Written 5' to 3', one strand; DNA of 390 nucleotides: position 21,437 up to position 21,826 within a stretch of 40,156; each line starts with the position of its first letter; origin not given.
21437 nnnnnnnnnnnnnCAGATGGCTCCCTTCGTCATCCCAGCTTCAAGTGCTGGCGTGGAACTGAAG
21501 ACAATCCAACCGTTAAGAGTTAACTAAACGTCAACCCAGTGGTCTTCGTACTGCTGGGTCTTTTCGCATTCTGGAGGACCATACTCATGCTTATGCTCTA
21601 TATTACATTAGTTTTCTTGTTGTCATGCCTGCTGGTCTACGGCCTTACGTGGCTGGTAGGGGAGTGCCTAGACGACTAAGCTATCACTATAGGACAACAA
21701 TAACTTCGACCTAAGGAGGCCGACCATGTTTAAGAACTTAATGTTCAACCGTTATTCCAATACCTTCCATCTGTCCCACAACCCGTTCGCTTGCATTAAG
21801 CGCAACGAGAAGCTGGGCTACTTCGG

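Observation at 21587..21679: Recurrent tiny hydrophobic peptides (25-30 aa) scattered through early and class II regions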

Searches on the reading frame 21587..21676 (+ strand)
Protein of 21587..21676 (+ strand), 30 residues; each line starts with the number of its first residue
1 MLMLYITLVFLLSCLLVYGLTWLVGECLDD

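Call 20: search_dna_similar(query=window:21587-21676:+, collection=phages, mode=protein, max_evalue=10, max_rows=60)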
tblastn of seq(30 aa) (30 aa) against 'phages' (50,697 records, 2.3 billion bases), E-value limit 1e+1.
Records with a match: 13; places in all: 13; records where one place covers at least 80% of the query: 13.
Best place of each record, by identity: >=99% 2; 80-90% 4; 60-80% 4; <60% 3.
By first word of the organism name: Enterobacter 4; Erwinia 3; Shigella 2; Salmonella 2; Enterococcus 1; Cronobacter 1.
By host as written in the record: Erwinia amylovora 3; Shigella flexneri 2; Enterobacter hormaechei 2; Salmonella enterica subsp. enterica serovar Typhi strain BRD948 2; Enterobacter cloacae 26 1; Enterobacter cloacae complex 1; - 1; Cronobacter sp. 1.
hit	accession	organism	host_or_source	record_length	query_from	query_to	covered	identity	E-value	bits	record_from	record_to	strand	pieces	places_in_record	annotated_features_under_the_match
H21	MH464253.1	Shigella phage SFPH2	Shigella flexneri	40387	1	30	100%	100.0%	1e-10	58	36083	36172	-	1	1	none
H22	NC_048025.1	Shigella phage SFPH2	Shigella flexneri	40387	1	30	100%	100.0%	1e-10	58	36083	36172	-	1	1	none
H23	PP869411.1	Enterobacter phage vB_EclP_26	Enterobacter cloacae 26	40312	1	30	100%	80.0%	3e-6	45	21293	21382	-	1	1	none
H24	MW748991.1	Enterobacter phage IME278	Enterobacter hormaechei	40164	1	30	100%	80.0%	6e-6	45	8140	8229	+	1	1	hypothetical protein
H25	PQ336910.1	Salmonella phage CHRF_30001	Salmonella enterica subsp. enterica ...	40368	1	30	100%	80.0%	6e-6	45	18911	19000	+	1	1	hypothetical protein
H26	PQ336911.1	Salmonella phage CHRF_30030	Salmonella enterica subsp. enterica ...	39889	1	30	100%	80.0%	6e-6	45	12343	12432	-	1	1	hypothetical protein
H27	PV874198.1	Enterobacter phage BHUENT8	Enterobacter cloacae complex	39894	3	30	93%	67.9%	1e+0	30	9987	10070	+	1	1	record has no annotation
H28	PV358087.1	Enterobacter phage ENT2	Enterobacter hormaechei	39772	3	30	93%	67.9%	1e+0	30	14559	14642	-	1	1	record has no annotation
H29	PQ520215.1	Enterococcus phage IME_EF3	-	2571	3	30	93%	67.9%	1e+0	30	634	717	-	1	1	record has no annotation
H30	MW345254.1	Cronobacter phage vB_CtuP_B1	Cronobacter sp.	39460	3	30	93%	64.3%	2e+0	29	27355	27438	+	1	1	none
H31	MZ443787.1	Erwinia phage pEa_SNUABM_39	Erwinia amylovora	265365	2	27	87%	50.0%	1e+0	30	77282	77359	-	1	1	hypothetical protein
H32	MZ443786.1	Erwinia phage pEa_SNUABM_2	Erwinia amylovora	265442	2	27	87%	50.0%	3e+0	29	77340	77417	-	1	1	hypothetical protein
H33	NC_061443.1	Erwinia phage pEa_SNUABM_2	Erwinia amylovora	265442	2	27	87%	50.0%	3e+0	29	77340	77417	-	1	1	tail protein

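Call 27: get_annotated_region(hit=H24, flank=400)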
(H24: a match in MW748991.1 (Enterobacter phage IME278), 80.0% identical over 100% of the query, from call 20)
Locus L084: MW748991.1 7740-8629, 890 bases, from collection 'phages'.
description: Enterobacter phage IME278, complete genome.
organism: Enterobacter phage IME278 (NCBI taxid 2829366)
taxonomy: Viruses; Duplodnaviria; Heunggongvirae; Uroviricota; Caudoviricetes; Autographiviridae; Studiervirinae; Kayfunavirus
host: Enterobacter hormaechei; source: -; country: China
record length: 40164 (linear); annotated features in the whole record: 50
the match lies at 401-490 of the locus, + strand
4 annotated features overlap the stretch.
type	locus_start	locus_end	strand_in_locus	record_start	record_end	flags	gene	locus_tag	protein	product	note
CDS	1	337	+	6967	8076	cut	-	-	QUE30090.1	DNA ligase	-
CDS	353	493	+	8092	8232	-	-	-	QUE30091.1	hypothetical protein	-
CDS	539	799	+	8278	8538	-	-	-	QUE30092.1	hypothetical protein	-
CDS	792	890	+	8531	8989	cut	-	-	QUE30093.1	nucleotide kinase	-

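Call 28: get_annotated_region(hit=H23, flank=400)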
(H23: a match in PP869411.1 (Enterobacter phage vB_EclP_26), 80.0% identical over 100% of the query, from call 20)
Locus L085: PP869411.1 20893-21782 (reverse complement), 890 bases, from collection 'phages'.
description: Enterobacter phage vB_EclP_26, complete genome.
organism: Enterobacter phage vB_EclP_26 (NCBI taxid 3161160)
taxonomy: Viruses; Duplodnaviria; Heunggongvirae; Uroviricota; Caudoviricetes
host: Enterobacter cloacae 26; source: -; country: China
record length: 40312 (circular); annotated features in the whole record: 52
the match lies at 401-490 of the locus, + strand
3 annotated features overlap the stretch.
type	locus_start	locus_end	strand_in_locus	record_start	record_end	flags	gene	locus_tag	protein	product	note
CDS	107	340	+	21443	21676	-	-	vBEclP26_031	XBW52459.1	hypothetical protein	Gp2.8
CDS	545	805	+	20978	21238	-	-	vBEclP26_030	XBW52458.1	hypothetical protein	-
CDS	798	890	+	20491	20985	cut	-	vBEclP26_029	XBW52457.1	hypothetical protein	-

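Call 29: get_annotated_region(hit=H25, flank=400)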
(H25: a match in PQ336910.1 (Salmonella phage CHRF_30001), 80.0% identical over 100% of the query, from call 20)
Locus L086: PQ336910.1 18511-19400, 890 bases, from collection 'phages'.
description: Salmonella phage CHRF_30001, partial genome.
organism: Salmonella phage CHRF_30001 (NCBI taxid 3377765)
taxonomy: Viruses; Duplodnaviria; Heunggongvirae; Uroviricota; Caudoviricetes; Autographiviridae; Studiervirinae; Kayfunavirus; Kayfunavirus SFPH2
host: Salmonella enterica subsp. enterica serovar Typhi strain BRD948; source: sewage; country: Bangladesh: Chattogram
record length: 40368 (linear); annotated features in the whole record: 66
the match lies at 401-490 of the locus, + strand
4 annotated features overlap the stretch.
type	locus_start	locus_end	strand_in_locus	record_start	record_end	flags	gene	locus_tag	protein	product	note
CDS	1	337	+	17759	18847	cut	-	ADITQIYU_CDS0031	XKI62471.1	DNA ligase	-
CDS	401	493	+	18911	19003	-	-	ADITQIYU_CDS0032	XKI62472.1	hypothetical protein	-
CDS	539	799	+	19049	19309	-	-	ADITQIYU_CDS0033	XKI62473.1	hypothetical protein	-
CDS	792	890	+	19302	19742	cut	-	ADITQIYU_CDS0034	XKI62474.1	hypothetical protein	-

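Call 30: get_annotated_region(hit=H27, flank=400)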
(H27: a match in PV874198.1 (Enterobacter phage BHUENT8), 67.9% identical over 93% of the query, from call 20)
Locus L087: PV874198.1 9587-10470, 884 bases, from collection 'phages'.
description: UNVERIFIED: Enterobacter phage BHUENT8, complete genome.
organism: Enterobacter phage BHUENT8 (NCBI taxid 3452683)
taxonomy: Viruses
host: Enterobacter cloacae complex; source: sewage water; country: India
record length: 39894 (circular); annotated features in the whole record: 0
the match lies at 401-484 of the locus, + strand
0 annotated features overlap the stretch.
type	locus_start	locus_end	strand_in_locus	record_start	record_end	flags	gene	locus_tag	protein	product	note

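Call 31: get_annotated_region(hit=H30, flank=400)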
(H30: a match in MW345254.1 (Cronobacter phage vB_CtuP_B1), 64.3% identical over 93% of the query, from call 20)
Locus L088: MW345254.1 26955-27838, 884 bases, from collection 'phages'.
description: Cronobacter phage vB_CtuP_B1, complete genome.
organism: Cronobacter phage vB_CtuP_B1 (NCBI taxid 2797305)
taxonomy: Viruses; Duplodnaviria; Heunggongvirae; Uroviricota; Caudoviricetes; Autographiviridae; Studiervirinae; Kayfunavirus
host: Cronobacter sp.; source: rver water; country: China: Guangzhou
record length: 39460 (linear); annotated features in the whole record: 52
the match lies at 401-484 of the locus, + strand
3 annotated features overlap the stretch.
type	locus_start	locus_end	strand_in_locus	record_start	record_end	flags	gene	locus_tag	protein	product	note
CDS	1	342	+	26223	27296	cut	-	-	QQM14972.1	DNA ligase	-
CDS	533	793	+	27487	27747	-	-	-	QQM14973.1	hypothetical protein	-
CDS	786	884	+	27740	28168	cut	-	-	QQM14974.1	nucleotide kinase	-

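Call 36: search_protein_families(library=phrogs, proteins=[window:21587-21676:+], max_evalue=1)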
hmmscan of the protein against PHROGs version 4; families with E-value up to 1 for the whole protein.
seq(30 aa): 0 families

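Call 37: search_protein_families(library=pfam, proteins=[window:21587-21676:+], max_evalue=1)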
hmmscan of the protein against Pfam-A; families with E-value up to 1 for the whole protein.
seq(30 aa): 0 families

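Call 80: predict_structure(alignment_id=A6)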
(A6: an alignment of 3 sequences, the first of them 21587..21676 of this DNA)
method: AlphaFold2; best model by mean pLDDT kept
length: 30 residues; sequences in the alignment: 3
mean_pLDDT: 94.8   pTM: 0.48
mean pLDDT of the five models: 94.8, 94.2, 94.1, 93.4, 92.6
residues with pLDDT >= 90: 26; 70-90: 4; 50-70: 0; < 50: 0
segments of 3 or more residues with pLDDT < 50: none
pLDDT, mean of each block of 10 residues (from residue 1): 95 98 92
secondary structure, 60 per line:
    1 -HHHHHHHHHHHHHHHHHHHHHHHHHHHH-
elements in order: H2-29
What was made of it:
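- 21587..21679 (+): Focal mini-gene: 30 aa, a single hydrophobic helix with a conserved G-E/A-C-L-D-D C-terminus. Helix spans residues 2-29, pLDDT 94.8 (call 80).
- AlphaFold gives a single helix (call 80).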

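Call 90: search_protein_families(library=ncbifam, proteins=[window:21587-21676:+], max_evalue=1)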
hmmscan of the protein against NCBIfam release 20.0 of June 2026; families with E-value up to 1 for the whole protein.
seq(30 aa): 0 families

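Call 94: search_protein_representatives(alignment_id=A6)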
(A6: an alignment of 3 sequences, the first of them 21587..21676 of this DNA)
Query: 3 sequences, 30 profile positions. Proteins with E-value up to 0.001 (for the whole library): 1; up to 1e-10: 1; up to 1e-30: 0. The best 1 are listed.
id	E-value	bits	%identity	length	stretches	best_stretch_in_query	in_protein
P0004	3.6e-12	62.0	-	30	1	1-30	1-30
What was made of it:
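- Tried and rejected: A full HMM scan of 1.84 billion representatives found only its own cluster (call 94).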
